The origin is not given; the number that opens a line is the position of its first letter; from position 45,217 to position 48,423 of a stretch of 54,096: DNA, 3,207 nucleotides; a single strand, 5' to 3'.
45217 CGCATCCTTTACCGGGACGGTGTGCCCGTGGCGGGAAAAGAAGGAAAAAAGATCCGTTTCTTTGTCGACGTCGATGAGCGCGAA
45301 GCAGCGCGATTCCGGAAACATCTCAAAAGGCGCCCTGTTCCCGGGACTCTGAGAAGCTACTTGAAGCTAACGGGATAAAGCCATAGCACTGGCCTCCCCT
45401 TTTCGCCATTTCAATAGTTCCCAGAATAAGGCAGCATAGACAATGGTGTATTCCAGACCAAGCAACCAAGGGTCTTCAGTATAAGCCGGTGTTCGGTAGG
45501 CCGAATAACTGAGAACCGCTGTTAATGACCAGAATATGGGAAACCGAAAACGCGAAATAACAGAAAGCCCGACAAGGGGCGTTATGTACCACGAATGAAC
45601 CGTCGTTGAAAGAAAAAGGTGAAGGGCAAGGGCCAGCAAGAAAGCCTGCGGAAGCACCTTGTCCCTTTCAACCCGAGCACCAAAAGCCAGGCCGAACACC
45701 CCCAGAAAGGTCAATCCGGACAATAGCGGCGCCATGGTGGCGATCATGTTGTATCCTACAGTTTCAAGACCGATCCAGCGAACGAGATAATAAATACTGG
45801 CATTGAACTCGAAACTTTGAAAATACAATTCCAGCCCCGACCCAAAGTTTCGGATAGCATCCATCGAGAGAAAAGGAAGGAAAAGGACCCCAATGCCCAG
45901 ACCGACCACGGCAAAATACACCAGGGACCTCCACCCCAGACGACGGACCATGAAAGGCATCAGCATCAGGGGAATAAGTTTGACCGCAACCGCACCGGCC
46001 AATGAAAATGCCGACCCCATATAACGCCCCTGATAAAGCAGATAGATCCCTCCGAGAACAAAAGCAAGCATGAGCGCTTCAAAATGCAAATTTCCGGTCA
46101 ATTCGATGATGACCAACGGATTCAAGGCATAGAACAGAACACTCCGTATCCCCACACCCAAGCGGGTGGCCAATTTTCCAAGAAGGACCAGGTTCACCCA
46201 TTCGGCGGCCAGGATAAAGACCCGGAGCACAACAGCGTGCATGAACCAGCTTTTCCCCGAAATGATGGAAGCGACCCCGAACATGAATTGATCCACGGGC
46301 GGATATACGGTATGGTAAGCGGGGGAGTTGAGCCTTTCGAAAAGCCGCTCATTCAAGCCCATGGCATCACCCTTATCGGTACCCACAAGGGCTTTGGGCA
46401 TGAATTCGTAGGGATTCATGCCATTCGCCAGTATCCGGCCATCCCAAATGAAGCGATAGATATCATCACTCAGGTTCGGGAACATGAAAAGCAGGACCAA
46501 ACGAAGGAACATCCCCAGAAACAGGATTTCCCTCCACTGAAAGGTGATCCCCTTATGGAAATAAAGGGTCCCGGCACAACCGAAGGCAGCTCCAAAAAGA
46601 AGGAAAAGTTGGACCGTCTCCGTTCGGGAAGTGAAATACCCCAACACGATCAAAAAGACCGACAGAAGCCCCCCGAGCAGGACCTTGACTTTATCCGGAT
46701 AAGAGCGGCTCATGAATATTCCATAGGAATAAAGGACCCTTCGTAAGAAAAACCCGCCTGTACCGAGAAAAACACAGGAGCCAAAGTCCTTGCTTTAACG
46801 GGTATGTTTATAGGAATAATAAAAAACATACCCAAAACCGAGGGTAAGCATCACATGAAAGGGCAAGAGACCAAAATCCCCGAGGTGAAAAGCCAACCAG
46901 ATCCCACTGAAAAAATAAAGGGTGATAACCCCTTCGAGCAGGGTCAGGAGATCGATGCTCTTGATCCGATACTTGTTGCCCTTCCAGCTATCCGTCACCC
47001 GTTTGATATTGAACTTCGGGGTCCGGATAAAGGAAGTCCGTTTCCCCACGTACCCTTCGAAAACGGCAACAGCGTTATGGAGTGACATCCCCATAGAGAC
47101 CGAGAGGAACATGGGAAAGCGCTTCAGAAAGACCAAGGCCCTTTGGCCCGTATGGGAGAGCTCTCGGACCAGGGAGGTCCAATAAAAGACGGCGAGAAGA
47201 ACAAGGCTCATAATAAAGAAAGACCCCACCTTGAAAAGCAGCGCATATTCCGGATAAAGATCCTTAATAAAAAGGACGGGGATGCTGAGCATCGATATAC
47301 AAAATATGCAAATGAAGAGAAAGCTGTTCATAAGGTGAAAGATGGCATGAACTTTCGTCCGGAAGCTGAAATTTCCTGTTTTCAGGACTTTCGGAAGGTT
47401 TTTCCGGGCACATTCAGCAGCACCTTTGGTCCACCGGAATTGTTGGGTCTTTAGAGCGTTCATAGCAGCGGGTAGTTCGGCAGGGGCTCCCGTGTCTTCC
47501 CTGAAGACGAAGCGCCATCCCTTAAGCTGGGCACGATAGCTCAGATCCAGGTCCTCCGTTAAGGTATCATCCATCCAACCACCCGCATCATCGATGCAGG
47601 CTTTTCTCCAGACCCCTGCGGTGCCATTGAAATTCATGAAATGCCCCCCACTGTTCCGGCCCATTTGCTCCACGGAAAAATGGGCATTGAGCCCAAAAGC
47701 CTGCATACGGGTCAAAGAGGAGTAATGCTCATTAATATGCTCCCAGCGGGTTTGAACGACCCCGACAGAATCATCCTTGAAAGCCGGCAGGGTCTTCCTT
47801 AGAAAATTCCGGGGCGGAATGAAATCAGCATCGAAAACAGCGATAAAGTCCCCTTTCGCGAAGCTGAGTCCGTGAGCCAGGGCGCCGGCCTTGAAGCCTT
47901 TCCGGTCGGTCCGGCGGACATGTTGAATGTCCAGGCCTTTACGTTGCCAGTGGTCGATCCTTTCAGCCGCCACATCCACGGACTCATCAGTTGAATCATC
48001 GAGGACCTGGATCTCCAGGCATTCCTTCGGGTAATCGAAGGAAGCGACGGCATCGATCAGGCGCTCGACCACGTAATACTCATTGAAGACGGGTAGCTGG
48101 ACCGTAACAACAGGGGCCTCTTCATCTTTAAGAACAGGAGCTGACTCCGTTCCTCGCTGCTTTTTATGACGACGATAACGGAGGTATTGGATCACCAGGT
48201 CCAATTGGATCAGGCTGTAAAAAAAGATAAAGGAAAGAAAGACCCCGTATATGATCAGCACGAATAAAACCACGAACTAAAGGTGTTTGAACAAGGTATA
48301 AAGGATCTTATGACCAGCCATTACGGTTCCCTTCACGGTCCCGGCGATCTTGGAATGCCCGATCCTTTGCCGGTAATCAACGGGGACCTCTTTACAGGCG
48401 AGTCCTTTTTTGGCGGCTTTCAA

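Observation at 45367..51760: Five-gene block coupling an NAD(P)H-flavoprotein and membrane polyferredoxin to a three-glycosyltransferase membrane glycosylation set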

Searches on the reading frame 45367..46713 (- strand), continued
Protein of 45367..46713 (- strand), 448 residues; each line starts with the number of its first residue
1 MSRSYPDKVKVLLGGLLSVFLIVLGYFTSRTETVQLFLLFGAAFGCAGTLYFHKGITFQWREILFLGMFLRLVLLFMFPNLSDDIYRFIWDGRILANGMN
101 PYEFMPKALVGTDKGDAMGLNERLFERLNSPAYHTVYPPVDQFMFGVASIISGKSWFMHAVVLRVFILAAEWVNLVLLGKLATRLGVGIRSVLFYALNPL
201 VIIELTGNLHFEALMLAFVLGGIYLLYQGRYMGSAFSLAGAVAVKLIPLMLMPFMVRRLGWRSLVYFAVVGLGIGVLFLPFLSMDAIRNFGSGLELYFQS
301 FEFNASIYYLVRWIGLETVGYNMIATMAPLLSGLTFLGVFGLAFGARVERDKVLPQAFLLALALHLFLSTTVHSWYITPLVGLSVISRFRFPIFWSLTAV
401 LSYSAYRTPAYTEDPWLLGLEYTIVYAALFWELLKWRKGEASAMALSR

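Call 53: find_encoding_contigs(protein=P0297, flank=10000, max_places=1)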
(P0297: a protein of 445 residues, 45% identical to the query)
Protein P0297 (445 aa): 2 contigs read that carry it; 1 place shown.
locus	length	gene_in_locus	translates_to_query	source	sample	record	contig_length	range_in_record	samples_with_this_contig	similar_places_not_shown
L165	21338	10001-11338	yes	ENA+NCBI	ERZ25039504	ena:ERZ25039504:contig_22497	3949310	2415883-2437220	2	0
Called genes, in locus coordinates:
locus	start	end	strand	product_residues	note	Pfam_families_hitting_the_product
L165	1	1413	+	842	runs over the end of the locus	PF00270:DEAD, PF04851:ResIII (weak), PF00271:Helicase_C, PF24473:CON_HrpB (weak), PF08482:HrpB_C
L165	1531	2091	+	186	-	-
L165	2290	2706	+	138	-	-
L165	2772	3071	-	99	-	-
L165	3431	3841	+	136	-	-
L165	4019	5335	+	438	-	PF00890:FAD_binding_2 (faint), PF07992:Pyr_redox_2, PF13738:Pyr_redox_3, PF00070:Pyr_redox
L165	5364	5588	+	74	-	-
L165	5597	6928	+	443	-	PF12801:Fer4_5, PF12838:Fer4_7 (weak), PF13187:Fer4_9 (weak), PF13237:Fer4_10 (weak), PF14697:Fer4_21, PF00037:Fer4 (weak)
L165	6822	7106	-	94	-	-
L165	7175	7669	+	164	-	PF19780:DUF6265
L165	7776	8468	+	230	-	PF00535:Glycos_transf_2, PF13641:Glyco_tranf_2_3 (weak)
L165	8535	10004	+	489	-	PF13506:Glyco_transf_21, PF00535:Glycos_transf_2, PF13641:Glyco_tranf_2_3, PF13632:Glyco_trans_2_3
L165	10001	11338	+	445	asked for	PF26314:MptA_B_family, PF09594:GT87 (weak)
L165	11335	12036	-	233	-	PF09365:DUF2461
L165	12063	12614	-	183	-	PF13302:Acetyltransf_3, PF13420:Acetyltransf_4 (weak), PF00583:Acetyltransf_1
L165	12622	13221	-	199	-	PF01983:CofC (weak), PF09837:DUF2064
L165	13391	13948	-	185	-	PF12345:DUF3641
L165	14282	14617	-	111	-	PF02627:CMD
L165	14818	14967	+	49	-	-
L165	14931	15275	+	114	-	PF00171:Aldedh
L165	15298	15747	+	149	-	PF00171:Aldedh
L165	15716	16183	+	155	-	PF00171:Aldedh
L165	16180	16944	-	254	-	PF02698:DUF218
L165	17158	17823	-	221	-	PF05960:DUF885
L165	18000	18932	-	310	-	PF05960:DUF885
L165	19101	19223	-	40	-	PF11146:DUF2905 (weak)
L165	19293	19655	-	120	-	-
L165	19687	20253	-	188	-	-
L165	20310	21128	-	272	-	PF00149:Metallophos, PF12850:Metallophos_2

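Call 61: search_solved_structures(query=A2, max_evalue=1)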
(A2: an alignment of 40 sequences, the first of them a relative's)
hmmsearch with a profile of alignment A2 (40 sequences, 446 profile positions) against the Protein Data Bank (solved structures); distinct sequences matched with E-value up to 1: 0.

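Call 66: predict_structure(alignment_id=A2)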
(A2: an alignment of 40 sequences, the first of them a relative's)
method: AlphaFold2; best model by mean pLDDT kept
length: 448 residues; sequences in the alignment: 40
mean_pLDDT: 93.0   pTM: 0.92
mean pLDDT of the five models: 93.0, 91.8, 91.8, 90.7, 90.4
residues with pLDDT >= 90: 352; 70-90: 86; 50-70: 9; < 50: 1
segments of 3 or more residues with pLDDT < 50: none
pLDDT, mean of each block of 10 residues (from residue 1): 76 98 96 95 98 95 98 96 93 98 95 96 93 93 98 97 98 99 96 98 96 98 97 98 97 96 98 97 93 79 71 89 86 95 90 94 94 90 97 95 82 84 95 91 74
secondary structure, 60 per line:
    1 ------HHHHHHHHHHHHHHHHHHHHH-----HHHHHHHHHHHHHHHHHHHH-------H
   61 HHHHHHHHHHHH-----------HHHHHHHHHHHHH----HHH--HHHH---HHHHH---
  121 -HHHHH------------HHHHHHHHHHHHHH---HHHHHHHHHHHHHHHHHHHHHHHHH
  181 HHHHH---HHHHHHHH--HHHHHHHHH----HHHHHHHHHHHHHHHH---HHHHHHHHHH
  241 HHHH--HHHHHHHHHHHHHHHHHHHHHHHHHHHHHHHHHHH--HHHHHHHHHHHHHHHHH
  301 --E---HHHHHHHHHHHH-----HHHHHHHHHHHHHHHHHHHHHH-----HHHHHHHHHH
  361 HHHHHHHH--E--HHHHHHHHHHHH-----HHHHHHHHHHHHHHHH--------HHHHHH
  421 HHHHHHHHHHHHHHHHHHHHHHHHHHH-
elements in order: H7-27 H33-52 H60-72 H84-96 H106-109 H113-117 H122-126 H139-152 H156-185 H189-196 H199-207 H212-227 H231-244 H247-281 H284-300 H307-318 H324-345 H351-368 H374-385 H391-406 H415-447
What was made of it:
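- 45367..46713 (-): GT-C fold membrane glycosyltransferase of the MptA/MptB/PimE (GT87-like) kind (448 aa). AF2 model: pLDDT 93, pTM 0.92 (call 66).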

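Call 69: fold_search(model_id=the predicted structure, library=pdb)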
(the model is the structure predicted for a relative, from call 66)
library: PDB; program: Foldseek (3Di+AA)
matches with E <= 10: 215; with E <= 0.001: 5
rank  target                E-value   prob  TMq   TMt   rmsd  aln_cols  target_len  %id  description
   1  9wno_A                5.8e-05  1.00  0.59  0.64   5.0       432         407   12  Cryo-EM structure of Candida glabrata GPI mannosyltransferase I bound to Dol-P-Man (released 2025-12-03)
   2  6snh_X                2.1e-04  1.00  0.54  0.51   6.8       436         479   13  Cryo-EM structure of yeast ALG6 in complex with 6AG9 Fab and Dol25-P-Glc (released 2020-03-11)
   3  9dm7_A                4.6e-04  1.00  0.51  0.60   6.9       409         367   16  mannosyltransferase PimE in complex with Fab_E6 (released 2025-06-25)
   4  9ub7_B                5.4e-04  1.00  0.47  0.52   9.7       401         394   14  Structure of glycosylphosphatidylinositol transamidase,state 1 (released 2026-04-08)
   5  9dm5                  5.9e-04  1.00  0.53  0.61   6.2       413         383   15  Product-Bound mannosyltransferase PimE (released 2025-06-25)
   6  8imx_U                1.7e-03  1.00  0.51  0.54   7.5       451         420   13  Cryo-EM structure of GPI-T with a chimeric GPI-anchored protein (released 2023-08-16)
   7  9s6r_A                3.2e-03  1.00  0.57  0.65   5.0       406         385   14  Ternary cryo-EM structure of yeast ALG3 with Dol25-PP-GlcNAc2Man5, Dol25-P-Man, and Fab (released 2026-03-18)
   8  3wak                  1.5e-02  1.00  0.40  0.23  15.9       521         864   12  Crystal structure of the Archaeoglobus fulgidus oligosaccharyltransferase (O29867_ARCFU) in the apo form (released 2013-10-30)
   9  5gmy_A                1.6e-02  1.00  0.41  0.23  16.5       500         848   12  Crystal structure of the Archaeoglobus fulgidus oligosaccharyltransferase (O29867_ARCFU) tethered with an acceptor pep (released 2017-02-01)
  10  9s6s_A                5.2e-02  0.99  0.38  0.32  15.0       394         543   12  Ternary cryo-EM structure of human ALG9 with Dol25-PP-GlcNAc2Man6, Dol25-P-Man and Fab (released 2026-03-18)
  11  9s6u_A                5.9e-02  0.99  0.37  0.31  14.6       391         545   12  Ternary cryo-EM structure of human ALG9 with Dol25-PP-GlcNAc2Man8, Dol25-P-Man and Fab (released 2026-03-18)
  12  7oci_F                7.9e-02  0.99  0.40  0.29  15.3       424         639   14  Cryo-EM structure of yeast Ost6p containing oligosaccharyltransferase complex (released 2022-02-16)
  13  3waj                  1.0e-01  0.98  0.39  0.24  15.4       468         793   12  Crystal structure of the Archaeoglobus fulgidus oligosaccharyltransferase (O29867_ARCFU) complex with Zn and sulfate (released 2013-10-30)
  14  7bx8_A                1.5e-01  0.92  0.40  0.20  15.9       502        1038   12  Mycobacterium smegmatis arabinosyltransferase complex EmbB2-AcpM2 in symmetric "resting state" (released 2020-05-27)
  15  6c26_A                2.0e-01  0.80  0.30  0.22  19.2       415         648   14  The Cryo-EM structure of a eukaryotic oligosaccharyl transferase complex (released 2018-01-31)
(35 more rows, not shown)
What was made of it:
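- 45367..46713 (-): Foldseek top matches: Gpi14 9wno, ALG6 6snh, PimE 9dm7/9dm5 and ALG3 9s6r, with TM-scores of 0.51-0.65 (call 69).
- On GT-C mannosyltransferases of the MptA/MptB/PimE (GT87) kind: Foldseek matches Gpi14, ALG6, PimE and ALG3 with probability 1.00 and TM-scores of 0.51-0.65 (calls 66, 69). ALG6, a glucose enzyme, is an equally good structural match (call 69).
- The GT-C fold is confirmed (calls 66, 69).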

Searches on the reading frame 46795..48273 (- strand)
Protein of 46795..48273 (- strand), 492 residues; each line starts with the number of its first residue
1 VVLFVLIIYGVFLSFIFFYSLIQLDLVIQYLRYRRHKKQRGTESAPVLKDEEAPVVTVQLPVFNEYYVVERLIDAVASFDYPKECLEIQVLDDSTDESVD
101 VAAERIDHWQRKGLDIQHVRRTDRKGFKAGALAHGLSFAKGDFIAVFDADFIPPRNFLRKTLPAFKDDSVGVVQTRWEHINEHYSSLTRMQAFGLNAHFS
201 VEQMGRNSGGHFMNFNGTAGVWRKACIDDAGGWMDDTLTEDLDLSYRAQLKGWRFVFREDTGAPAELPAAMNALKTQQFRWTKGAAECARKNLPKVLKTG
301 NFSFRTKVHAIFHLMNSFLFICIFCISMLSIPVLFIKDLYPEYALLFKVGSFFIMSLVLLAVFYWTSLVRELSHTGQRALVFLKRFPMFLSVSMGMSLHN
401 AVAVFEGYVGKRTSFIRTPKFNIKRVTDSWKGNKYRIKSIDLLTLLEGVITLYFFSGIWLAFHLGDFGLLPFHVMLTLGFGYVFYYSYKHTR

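Call 3: search_protein_families(library=pfam, proteins=[window:46795-48273:-], max_evalue=0.01)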
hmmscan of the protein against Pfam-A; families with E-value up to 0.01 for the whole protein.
window:46795-48273:- (492 aa): 4 families
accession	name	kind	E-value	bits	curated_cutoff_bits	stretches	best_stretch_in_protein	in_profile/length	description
PF13641.12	Glyco_tranf_2_3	-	9.9e-25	88.3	27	1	56-284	3-230/230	Glycosyltransferase like family 2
PF00535.33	Glycos_transf_2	-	6.5e-21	75.4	23.3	1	58-226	2-164/168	Glycosyl transferase family 2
PF13632.12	Glyco_trans_2_3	-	1.1e-18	68.3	27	1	144-362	2-191/198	Glycosyl transferase family group 2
PF13506.12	Glyco_transf_21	-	4.6e-09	36.4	21.7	1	128-283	18-174/174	Glycosyl transferase family 21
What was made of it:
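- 46795..48273 (-): Membrane GT2 synthase of the BcsA/PgaC type (492 aa), with D,D,D,QQxRW and an FxRTPK loop. Glyco_tranf_2_3 88 bits, Glyco_trans_2_3 68 bits, GT21 36 bits (call 3).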

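Call 4: search_protein_families(library=ncbifam, proteins=[window:46795-48273:-], max_evalue=0.01)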
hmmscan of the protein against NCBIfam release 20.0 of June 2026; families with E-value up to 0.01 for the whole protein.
window:46795-48273:- (492 aa): 22 families
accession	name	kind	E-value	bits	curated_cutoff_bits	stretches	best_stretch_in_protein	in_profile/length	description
TIGR03937.1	PgaC_IcaA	equivalog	1e-33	116.9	422.3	1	6-388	5-373/407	poly-beta-1,6-N-acetyl-D-glucosamine synthase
TIGR03030.1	CelA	equivalog_domain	6.6e-31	107.1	699.1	1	7-335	88-423/714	UDP-forming cellulose synthase catalytic subunit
NF008558.0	PRK11498.1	equivalog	4.6e-27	94.3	992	1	9-331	232-547/872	UDP-forming cellulose synthase catalytic subunit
TIGR03965.1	mycofact_glyco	equivalog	1.4e-22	80.3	280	1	45-310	66-324/467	mycofactocin biosynthesis glycosyltransferase MftF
TIGR03111.1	glyc2_xrt_Gpos1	hypoth_equivalog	2.9e-15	56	363.95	1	51-438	46-431/439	TIGR03111 family XrtG-associated glycosyltransferase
NF041865.1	EpsU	equivalog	1.7e-10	40.5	700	1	44-392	29-369/394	exopolysaccharide biosynthesis GT2 family glycosyltransferase EpsU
NF053846.1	glyco_with_XrtP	equivalog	7.7e-10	38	520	1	181-359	191-372/440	XrtP-associated glycosyltransferase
NF041875.1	EPS_EpsD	equivalog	2.8e-09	36.8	370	1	57-262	2-203/325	exopolysaccharide biosynthesis glycosyltransferase EpsD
TIGR03472.1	HpnI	equivalog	4.9e-09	35.5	310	1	40-286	32-273/373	bacteriohopanetetrol glucosamine biosynthesis glycosyltransferase HpnI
TIGR04242.1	nodulat_NodC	equivalog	5.1e-07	29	550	1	39-281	33-280/395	chitooligosaccharide synthase NodC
NF047683.1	TeichurnBiosyTuaG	equivalog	4.6e-06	26.4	400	1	52-190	4-136/252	teichuronic acid biosynthesis protein TuaG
TIGR04283.1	glyco_like_mftF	equivalog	6.8e-06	25.8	182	1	58-252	3-173/221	TIGR04283 family arsenosugar biosynthesis glycosyltransferase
NF007482.0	PRK10073.1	equivalog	1.1e-05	24.7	423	1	52-174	4-119/334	glycosyltransferase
NF010496.0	PRK13915.1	equivalog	2.5e-05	23.5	262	1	45-175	22-153/307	glucosyl-3-phosphoglycerate synthase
TIGR03469.1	HpnB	hypoth_equivalog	4.8e-05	22.6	379.25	1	31-168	20-163/386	hopene-associated glycosyltransferase HpnB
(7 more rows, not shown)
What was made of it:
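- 46795..48273 (-): PgaC 117 bits and CelA 107 bits, both far below their cut-offs (call 4).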

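Call 22: find_related_loci(query=A1, collection=metagenome_contigs, flank=10000)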
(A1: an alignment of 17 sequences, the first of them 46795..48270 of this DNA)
Query A1 (491 aa) in metagenome_contigs; peptide patterns used: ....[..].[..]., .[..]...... (x = any residue, [..] = any of these).
600 stretches matched a pattern (row limit reached: there are more); 594 encode a relative of the query (tblastn E <= 1e-3); the best 80 are kept; 80 distinct loci.
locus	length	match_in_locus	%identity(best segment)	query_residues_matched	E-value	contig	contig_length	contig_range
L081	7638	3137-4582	56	4-490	0e+0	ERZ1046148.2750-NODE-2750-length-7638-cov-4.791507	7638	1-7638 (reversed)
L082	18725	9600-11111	56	5-491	0e+0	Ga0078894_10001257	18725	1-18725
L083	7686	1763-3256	55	1-490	0e+0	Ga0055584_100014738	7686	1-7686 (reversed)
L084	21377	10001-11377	56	22-486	2e-178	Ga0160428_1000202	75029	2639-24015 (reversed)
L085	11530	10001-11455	54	4-486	3e-178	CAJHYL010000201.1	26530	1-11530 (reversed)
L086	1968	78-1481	55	14-490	0e+0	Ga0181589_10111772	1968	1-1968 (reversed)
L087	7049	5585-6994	53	3-474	7e-177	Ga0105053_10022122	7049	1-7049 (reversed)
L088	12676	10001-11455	54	4-486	1e-175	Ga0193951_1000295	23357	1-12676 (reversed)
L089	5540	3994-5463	52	1-488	1e-174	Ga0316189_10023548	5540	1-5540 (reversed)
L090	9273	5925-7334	52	3-474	6e-171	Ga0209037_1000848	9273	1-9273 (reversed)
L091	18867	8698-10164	53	4-486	3e-170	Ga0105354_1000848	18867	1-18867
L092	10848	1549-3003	52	4-486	3e-170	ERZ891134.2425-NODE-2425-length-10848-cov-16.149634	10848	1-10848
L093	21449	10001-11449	52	4-491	8e-170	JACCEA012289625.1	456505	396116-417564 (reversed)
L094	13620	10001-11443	53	1-490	3e-169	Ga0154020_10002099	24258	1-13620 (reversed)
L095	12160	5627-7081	51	4-486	2e-169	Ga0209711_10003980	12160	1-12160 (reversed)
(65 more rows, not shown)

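Call 23: find_homologous_proteins(query=window:46795-48270:-)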
Query window:46795-48270:- (491 aa): 8000 proteins with E <= 0.001 among 8000 candidates; the best 120 are listed.
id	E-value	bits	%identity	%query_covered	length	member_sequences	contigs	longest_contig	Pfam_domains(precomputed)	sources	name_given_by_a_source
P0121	0.0e+0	1131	100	100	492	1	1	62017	PF13632.13,PF13506.14,PF13641.13,PF00535.33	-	-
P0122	1.5e-217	741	65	97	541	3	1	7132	PF13632.13,PF13506.14,PF13641.13,PF00535.33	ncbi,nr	ncbi:MAG: histidine kinase [Bacteroidetes bacterium]|nr:MAG: histidine kinase [Bacteroidota bacteriu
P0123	6.3e-215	733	66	97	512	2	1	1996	PF13632.13,PF13506.14,PF13641.13,PF00535.33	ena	-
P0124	2.2e-212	724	63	100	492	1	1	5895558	PF13632.13,PF13506.14,PF13641.13,PF00535.33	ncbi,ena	-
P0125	3.6e-212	723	63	97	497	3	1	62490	PF13632.13,PF13506.14,PF13641.13,PF00535.33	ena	-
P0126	1.8e-211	721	63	100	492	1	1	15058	PF13632.13,PF13506.14,PF13641.13,PF00535.33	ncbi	-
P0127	8.7e-211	719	62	100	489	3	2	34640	PF13632.13,PF13506.14,PF13641.13,PF00535.33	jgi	jgi:cellulose synthase/poly-beta-1,6-N-acetylglucosamine synthase-like glycosyltransferase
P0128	8.3e-210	716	64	100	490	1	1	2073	PF13632.13,PF13506.14,PF13641.13,PF00535.33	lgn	-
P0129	9.7e-210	715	61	100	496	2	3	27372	PF13632.13,PF13506.14,PF13641.13,PF00535.33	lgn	-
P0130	1.0e-209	715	63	97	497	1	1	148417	PF13632.13,PF13506.14,PF13641.13,PF00535.33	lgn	-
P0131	1.6e-209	715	62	100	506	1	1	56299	PF13632.13,PF13506.14,PF13641.13,PF00535.33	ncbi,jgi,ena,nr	ncbi:MAG: histidine kinase [Flavobacteriales bacterium]|nr:MAG: histidine kinase [Flavobacteriales b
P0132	1.6e-207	708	61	100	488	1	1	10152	PF13632.13,PF13506.14,PF13641.13,PF00535.33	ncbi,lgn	-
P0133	1.8e-207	708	62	97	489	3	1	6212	PF13632.13,PF13506.14,PF13641.13,PF00535.33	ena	-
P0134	1.9e-207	708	63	100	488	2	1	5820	PF13632.13,PF13506.14,PF13641.13,PF00535.33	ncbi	-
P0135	3.7e-207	707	61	100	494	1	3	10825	PF13632.13,PF13506.14,PF13641.13,PF00535.33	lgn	-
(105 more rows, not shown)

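Call 37: search_solved_structures(query=window:46795-48270:-, max_evalue=0.00001)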
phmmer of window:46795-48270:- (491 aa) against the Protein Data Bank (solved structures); distinct sequences matched with E-value up to 0.00001: 8.
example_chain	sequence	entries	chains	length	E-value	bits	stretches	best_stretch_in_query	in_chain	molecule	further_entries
7lby_A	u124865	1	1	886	8.8e-24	87.2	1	9-343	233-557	Cellulose synthase catalytic subunit [UDP-forming]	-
9b8v_E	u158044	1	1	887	9.2e-24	87.2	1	9-343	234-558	Cellulose synthase catalytic subunit [UDP-forming]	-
9fmv_A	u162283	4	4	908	9.7e-24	87.1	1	9-343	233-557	Cellulose synthase catalytic subunit [UDP-forming]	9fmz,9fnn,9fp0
5ej1_A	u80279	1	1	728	3.2e-17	65.6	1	46-291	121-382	Putative cellulose synthase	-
4hg6_A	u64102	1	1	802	4.1e-17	65.2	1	46-291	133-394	Cellulose Synthase Subunit A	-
4p00_A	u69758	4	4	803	4.1e-17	65.2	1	46-291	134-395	Cellulose Synthase A subunit | Cellulose Synthase subunit A | Putative cellulose synthase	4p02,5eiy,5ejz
6yv7_B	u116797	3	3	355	6.3e-12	48.1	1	51-260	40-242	Glycosyl transferase, family 2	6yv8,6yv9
6yv7_A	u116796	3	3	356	6.3e-12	48.1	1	51-260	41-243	Glycosyl transferase, family 2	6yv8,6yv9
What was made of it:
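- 46795..48273 (-): The best solved relative is BcsA, 8.8e-24 (call 37).
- On Processive membrane GT2 synthases (BcsA, PgaC, NodC, HAS): BcsA is the best solved relative (call 37).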
